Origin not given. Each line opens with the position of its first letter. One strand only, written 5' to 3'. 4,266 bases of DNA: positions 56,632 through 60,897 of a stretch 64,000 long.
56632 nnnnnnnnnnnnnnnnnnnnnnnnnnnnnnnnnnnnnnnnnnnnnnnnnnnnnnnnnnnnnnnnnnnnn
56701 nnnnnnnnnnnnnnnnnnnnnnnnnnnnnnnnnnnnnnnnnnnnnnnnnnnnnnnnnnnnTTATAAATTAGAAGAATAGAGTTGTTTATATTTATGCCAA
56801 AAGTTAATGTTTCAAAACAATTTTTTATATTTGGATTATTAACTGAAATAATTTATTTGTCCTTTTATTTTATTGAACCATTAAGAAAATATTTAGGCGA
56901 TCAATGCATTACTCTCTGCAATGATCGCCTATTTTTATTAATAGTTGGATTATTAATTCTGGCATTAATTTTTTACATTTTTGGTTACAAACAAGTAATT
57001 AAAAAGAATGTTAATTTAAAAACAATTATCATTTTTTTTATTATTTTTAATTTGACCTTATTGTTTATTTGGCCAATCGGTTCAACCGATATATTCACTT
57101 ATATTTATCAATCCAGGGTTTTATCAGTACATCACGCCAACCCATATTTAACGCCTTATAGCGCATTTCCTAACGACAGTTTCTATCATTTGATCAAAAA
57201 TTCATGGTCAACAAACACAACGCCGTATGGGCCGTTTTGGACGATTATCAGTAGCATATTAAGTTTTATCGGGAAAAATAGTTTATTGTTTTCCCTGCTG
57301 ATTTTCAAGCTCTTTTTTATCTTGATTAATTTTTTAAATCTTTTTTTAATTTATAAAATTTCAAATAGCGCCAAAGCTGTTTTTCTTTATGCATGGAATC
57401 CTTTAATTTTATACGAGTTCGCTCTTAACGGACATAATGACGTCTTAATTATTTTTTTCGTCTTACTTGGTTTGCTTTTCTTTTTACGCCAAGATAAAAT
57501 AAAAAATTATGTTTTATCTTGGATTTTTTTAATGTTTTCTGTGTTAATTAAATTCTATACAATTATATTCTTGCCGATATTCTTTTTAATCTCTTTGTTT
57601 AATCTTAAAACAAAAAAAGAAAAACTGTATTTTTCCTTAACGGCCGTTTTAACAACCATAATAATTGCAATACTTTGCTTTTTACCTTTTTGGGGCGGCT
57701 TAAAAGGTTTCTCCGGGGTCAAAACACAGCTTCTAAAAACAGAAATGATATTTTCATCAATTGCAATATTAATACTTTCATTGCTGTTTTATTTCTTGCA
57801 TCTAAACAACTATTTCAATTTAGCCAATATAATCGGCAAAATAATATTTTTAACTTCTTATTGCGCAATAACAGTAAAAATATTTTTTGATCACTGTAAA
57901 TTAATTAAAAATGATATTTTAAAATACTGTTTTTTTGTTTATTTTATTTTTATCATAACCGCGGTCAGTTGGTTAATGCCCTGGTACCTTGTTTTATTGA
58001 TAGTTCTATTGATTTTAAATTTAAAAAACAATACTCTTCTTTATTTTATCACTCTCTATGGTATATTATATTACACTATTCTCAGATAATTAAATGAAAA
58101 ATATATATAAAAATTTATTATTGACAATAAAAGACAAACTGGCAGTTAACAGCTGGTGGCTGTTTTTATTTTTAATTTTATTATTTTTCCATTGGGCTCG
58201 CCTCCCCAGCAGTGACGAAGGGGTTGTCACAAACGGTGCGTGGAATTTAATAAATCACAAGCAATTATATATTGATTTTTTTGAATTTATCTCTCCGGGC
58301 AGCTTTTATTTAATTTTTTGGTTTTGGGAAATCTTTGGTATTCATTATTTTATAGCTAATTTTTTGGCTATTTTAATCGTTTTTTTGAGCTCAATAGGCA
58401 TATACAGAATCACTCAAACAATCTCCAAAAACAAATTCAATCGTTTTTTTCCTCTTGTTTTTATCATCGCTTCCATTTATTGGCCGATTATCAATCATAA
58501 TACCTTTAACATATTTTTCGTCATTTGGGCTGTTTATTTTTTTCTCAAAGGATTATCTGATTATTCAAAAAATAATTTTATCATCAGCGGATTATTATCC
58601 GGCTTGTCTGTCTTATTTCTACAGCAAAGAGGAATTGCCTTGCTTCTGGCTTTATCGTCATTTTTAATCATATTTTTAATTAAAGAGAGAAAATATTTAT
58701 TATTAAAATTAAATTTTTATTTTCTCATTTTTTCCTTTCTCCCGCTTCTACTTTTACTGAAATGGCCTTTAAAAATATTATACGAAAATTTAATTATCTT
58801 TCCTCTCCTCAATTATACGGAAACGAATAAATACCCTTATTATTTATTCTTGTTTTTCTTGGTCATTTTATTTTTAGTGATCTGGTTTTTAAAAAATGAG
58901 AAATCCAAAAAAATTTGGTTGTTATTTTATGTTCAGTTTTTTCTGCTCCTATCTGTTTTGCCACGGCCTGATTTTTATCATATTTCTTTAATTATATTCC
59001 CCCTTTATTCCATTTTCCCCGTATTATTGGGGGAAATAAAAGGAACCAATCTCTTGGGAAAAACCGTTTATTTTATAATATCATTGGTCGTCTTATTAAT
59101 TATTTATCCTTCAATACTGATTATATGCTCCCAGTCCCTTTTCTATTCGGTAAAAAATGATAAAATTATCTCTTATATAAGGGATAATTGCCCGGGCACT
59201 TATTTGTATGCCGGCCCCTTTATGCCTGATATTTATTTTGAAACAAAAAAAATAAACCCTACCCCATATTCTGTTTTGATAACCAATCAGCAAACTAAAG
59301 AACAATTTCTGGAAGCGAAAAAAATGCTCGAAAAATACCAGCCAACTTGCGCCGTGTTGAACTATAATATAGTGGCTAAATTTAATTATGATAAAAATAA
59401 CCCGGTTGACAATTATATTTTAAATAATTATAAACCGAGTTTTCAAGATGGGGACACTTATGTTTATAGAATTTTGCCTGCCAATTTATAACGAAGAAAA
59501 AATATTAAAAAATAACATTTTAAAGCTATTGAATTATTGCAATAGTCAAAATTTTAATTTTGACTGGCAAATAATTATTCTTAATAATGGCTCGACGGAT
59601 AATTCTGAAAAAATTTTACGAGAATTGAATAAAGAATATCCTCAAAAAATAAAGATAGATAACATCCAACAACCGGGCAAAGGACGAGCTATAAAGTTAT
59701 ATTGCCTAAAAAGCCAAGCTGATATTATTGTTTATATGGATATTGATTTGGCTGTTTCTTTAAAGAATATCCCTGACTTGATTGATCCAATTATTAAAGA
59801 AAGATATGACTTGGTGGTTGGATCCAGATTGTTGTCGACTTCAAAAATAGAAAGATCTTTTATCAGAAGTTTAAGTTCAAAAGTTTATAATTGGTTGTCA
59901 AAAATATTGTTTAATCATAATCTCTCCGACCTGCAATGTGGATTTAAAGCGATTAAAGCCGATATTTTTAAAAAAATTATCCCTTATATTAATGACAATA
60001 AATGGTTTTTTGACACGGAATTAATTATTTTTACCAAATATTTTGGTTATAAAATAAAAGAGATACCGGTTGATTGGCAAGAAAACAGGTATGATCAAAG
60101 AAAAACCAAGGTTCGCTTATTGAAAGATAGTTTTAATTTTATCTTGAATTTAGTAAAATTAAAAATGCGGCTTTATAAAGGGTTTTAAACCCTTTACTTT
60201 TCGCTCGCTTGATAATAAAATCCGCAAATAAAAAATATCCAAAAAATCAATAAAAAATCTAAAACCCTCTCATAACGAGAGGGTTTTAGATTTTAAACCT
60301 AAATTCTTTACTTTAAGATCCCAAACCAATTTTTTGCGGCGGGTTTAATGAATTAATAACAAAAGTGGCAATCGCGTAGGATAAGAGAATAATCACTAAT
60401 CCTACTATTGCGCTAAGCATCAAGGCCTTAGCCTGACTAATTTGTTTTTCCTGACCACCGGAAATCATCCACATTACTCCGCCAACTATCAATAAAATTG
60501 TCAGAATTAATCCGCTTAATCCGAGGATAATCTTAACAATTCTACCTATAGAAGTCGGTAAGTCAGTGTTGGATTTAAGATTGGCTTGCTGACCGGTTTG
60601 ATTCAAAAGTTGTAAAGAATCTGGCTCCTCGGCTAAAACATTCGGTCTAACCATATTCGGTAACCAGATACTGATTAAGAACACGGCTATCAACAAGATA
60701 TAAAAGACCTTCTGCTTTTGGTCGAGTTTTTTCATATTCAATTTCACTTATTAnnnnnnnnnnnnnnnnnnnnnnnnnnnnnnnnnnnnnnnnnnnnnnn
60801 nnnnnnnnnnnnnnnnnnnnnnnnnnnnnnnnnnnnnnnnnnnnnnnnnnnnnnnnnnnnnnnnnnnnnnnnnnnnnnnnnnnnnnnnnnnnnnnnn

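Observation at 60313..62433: Four tandem secreted two-helix paralogs with a shared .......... motif (VirB2/TrbC pilin-like), one decorated with Cys-rich modules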

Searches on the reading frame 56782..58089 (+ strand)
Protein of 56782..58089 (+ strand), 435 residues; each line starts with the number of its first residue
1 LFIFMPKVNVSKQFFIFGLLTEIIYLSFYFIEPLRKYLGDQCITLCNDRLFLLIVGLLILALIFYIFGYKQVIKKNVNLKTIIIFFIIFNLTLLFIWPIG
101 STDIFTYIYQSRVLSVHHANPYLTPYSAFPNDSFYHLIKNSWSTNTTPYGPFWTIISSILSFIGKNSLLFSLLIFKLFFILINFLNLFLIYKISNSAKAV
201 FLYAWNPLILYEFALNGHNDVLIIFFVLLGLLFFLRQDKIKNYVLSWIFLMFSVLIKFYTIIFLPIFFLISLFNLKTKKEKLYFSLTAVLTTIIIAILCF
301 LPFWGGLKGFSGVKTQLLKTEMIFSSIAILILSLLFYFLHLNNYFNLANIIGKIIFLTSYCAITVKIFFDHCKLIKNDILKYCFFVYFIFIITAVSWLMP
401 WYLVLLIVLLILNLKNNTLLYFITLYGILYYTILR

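Call 10: search_protein_families(library=pfam, proteins=[window:56782-58089:+], max_evalue=0.00001)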
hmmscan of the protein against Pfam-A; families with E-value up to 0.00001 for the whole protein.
window:56782-58089:+ (435 aa): 0 families

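Call 34: search_protein_families(library=ncbifam, proteins=[window:56782-58089:+], max_evalue=0.1)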
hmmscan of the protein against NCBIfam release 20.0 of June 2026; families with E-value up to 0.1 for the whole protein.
window:56782-58089:+ (435 aa): 2 families
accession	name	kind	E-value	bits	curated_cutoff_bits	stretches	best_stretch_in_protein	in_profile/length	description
TIGR03459.1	crt_membr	equivalog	1.3e-13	50.7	439.4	1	52-424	49-434/470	alpha-(1->6)-mannopyranosyltransferase A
NF038066.1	MptB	equivalog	7e-10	37.9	40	1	51-253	101-318/553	polyprenol phosphomannose-dependent alpha 1,6 mannosyltransferase MptB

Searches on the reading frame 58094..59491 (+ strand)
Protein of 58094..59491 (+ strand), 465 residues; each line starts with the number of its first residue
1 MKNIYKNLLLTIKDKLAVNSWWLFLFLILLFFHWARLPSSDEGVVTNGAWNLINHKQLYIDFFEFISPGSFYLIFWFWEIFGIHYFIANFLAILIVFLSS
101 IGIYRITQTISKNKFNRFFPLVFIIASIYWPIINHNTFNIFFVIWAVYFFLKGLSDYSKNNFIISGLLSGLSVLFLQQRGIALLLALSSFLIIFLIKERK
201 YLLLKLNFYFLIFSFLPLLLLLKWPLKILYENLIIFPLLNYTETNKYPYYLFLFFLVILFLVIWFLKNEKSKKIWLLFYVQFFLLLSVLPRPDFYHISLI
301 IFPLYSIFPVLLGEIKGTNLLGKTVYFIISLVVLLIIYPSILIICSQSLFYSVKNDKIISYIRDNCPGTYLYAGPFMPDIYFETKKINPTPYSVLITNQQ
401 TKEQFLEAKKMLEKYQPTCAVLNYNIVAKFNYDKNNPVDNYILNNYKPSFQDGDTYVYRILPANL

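Call 10: search_protein_families(library=pfam, proteins=[window:58094-59491:+], max_evalue=0.00001)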
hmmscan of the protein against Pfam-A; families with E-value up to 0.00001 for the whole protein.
window:58094-59491:+ (465 aa): 1 family
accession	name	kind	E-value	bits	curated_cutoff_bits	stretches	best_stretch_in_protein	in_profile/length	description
PF13231.12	PMT_2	-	3.3e-06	27.8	26.1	1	68-214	4-155/160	Dolichyl-phosphate-mannose-protein mannosyltransferase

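Call 34: search_protein_families(library=ncbifam, proteins=[window:58094-59491:+], max_evalue=0.1)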
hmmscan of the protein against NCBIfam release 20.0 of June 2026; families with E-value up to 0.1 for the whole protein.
window:58094-59491:+ (465 aa): 2 families
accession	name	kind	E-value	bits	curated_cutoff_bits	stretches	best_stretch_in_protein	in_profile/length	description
NF010607.0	PRK14003.1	subfamily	0.00038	20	268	1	329-394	16-80/195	K(+)-transporting ATPase subunit C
NF047440.1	LA3751_2_3_fam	subfamily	0.007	15.2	200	1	48-223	67-238/460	LA_3751/LA_3752 family putative glycosyltransferase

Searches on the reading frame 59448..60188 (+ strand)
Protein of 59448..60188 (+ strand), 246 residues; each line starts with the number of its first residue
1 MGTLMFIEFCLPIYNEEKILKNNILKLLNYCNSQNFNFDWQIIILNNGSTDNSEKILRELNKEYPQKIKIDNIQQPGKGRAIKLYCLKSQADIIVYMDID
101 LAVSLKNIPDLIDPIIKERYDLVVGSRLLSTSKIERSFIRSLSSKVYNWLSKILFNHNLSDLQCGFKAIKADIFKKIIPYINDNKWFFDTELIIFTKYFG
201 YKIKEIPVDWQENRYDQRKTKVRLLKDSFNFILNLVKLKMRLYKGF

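Call 10: search_protein_families(library=pfam, proteins=[window:59448-60188:+], max_evalue=0.00001)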
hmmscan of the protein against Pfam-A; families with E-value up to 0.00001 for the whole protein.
window:59448-60188:+ (246 aa): 1 family
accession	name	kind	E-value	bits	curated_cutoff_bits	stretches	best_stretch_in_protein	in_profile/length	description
PF00535.33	Glycos_transf_2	-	1.3e-24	87.4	23.3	1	10-177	3-167/168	Glycosyl transferase family 2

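Call 34: search_protein_families(library=ncbifam, proteins=[window:59448-60188:+], max_evalue=0.1)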
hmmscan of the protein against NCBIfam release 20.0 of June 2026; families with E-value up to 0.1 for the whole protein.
window:59448-60188:+ (246 aa): 15 families
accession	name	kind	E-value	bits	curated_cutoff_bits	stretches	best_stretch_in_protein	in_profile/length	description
TIGR04182.1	glyco_TIGR04182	equivalog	1.3e-16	60.8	325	1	11-238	6-217/293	S-layer glycoprotein N-glycosyltransferase AglJ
NF007986.1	PRK10714.1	equivalog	4.1e-16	58.9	529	1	9-241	10-232/316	undecaprenyl-phosphate 4-deoxy-4-formamido-L-arabinose transferase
NF041391.1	DPhHxTase_Halo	equivalog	5e-13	48.5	375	1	43-214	27-187/213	dolichyl-phosphate hexose transferase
NF047588.1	GlcsyltransPgfSStrep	equivalog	3.9e-12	46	500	1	6-233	2-215/308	glycosyltransferase PgfS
TIGR03937.1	PgaC_IcaA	equivalog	8.5e-11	41.4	422.3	1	6-115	46-150/407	poly-beta-1,6-N-acetyl-D-glucosamine synthase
NF038302.1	EPS_HpsE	equivalog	4.1e-09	35.9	300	1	10-100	6-96/307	hormogonium polysaccharide biosynthesis glycosyltransferase HpsE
NF007482.0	PRK10073.1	equivalog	1.3e-07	30.9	423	1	10-122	11-117/334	glycosyltransferase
NF058614.1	PPMAGASynPpgS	equivalog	1.7e-07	30.9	370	1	10-221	5-207/226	polyprenyl-phospho-N-acetylgalactosaminyl synthase PpgS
TIGR03111.1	glyc2_xrt_Gpos1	hypoth_equivalog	5.6e-07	28.7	363.95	1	4-113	48-154/439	TIGR03111 family XrtG-associated glycosyltransferase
NF010496.0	PRK13915.1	equivalog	8.1e-07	28.4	262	1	7-120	33-148/307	glucosyl-3-phosphoglycerate synthase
NF053739.1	GlytfEpsEBac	equivalog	1.6e-05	24.1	450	1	11-100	7-92/265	glycosyltransferase EpsE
NF047683.1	TeichurnBiosyTuaG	equivalog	0.00039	20.1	400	1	9-100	10-96/252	teichuronic acid biosynthesis protein TuaG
NF041875.1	EPS_EpsD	equivalog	0.00059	19.3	370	1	24-106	14-95/325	exopolysaccharide biosynthesis glycosyltransferase EpsD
TIGR04283.1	glyco_like_mftF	equivalog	0.00092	18.9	182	1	11-125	5-105/221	TIGR04283 family arsenosugar biosynthesis glycosyltransferase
NF006258.0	PRK08406.1-2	equivalog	0.05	14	243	0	192-216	75-101/142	transcription elongation factor NusA-like protein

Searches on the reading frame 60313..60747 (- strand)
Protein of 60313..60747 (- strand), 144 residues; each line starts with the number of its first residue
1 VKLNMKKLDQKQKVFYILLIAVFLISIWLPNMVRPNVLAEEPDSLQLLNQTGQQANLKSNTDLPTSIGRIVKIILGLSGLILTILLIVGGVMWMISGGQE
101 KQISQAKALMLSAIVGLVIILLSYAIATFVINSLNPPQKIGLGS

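Call 3: search_protein_families(library=pfam, proteins=[window:60313-60747:-], max_evalue=1)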
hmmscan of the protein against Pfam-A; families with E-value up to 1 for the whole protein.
window:60313-60747:- (144 aa): 6 families
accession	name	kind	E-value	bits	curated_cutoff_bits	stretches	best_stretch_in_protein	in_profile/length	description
PF18895.5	T4SS_pilin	-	1.1e-08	35.4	26.6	1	62-130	4-71/71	Type IV secretion system pilin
PF04956.18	TrbC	-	0.00098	19.7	27.9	1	61-129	35-97/98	TrbC/VIRB2 pilin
PF04290.18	DctQ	-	0.011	16.1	28.3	1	63-129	57-125/132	Tripartite ATP-independent periplasmic transporters, DctQ component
PF10066.14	DUF2304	-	0.23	12.2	25.5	0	81-130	4-54/106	Uncharacterized conserved protein (DUF2304)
PF14264.12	Glucos_trans_II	-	0.31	10.6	30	1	15-133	174-297/317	Glucosyl transferase GtrII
PF06024.17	Orf78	-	0.78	10.5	29.4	0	100-136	55-91/101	Orf78 (ac78)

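Call 4: search_protein_families(library=ncbifam, proteins=[window:60313-60747:-], max_evalue=1)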
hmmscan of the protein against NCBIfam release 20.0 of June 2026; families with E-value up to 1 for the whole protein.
window:60313-60747:- (144 aa): 8 families
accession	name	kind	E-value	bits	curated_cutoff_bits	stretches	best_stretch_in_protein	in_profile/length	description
NF045849.1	ICE_MMCAP2_0565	equivalog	2.7e-06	26.9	40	1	66-133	12-79/80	Mbov_0395 family pilin-like conjugal transfer protein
NF038216.1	ABZJ_00895_fam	subfamily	0.00076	19.4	33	1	69-131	62-124/134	ABZJ_00895 family protein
NF047765.1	LIC_13387_fam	subfamily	0.0045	16.7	33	1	66-123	49-106/131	LIC_13387 family protein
TIGR02554.1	PrgH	equivalog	0.075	12.1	188.6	1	33-110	104-174/389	PrgH/EprH family type III secretion apparatus protein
NF051871.1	LysLocSpmX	equivalog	0.12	11.5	700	1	72-123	366-414/430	lysozyme-family localization factor SpmX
TIGR02970.1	succ_dehyd_cytB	equivalog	0.19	12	52.3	1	66-126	15-75/120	succinate dehydrogenase, cytochrome b556 subunit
NF033218.1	anchor_AmaP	equivalog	0.24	11.2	55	1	68-138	2-74/166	alkaline shock response membrane anchor protein AmaP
NF041560.1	T6SS_Burk_ExIF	subfamily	0.53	9.9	90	1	70-136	128-190/234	putative type VI secretion system effector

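Call 78: search_protein_families(library=phrogs, proteins=[window:60313-60747:-], max_evalue=0.01)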
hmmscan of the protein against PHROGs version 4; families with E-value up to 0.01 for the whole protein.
window:60313-60747:- (144 aa): 0 families
